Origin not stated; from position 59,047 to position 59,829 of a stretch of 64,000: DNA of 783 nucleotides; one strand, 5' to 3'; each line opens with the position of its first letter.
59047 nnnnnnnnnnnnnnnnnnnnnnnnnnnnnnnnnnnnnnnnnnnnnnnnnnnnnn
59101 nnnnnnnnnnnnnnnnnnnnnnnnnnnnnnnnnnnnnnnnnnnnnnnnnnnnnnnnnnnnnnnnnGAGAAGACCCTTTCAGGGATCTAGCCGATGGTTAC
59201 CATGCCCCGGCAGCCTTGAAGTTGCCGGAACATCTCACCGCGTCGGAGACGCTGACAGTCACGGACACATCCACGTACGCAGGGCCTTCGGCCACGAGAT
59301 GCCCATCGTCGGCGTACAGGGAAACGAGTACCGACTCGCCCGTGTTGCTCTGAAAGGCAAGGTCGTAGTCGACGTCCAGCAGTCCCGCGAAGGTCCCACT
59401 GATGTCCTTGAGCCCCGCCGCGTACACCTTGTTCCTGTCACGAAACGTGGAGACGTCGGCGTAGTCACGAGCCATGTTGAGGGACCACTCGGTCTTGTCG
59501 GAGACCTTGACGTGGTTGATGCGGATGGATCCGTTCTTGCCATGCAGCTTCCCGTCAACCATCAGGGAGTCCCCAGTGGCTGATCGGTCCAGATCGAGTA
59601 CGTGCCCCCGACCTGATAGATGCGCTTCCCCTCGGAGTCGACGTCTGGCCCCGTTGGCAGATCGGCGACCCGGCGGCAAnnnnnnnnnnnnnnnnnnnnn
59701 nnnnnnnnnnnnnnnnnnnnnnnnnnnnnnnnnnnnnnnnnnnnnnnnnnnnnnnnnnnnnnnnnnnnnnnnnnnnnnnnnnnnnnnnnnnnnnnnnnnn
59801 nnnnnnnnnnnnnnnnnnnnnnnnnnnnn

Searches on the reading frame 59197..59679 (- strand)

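Call 29: search_protein_families(library=phrogs, proteins=[window:59197-59679:-], max_evalue=0.001)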
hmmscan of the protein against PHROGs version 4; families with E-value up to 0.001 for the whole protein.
window:59197-59679:- (160 aa): 1 family
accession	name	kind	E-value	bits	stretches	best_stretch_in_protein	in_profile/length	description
phrog_9522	-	tail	0.00034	21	1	44-155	4-124/241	major tail protein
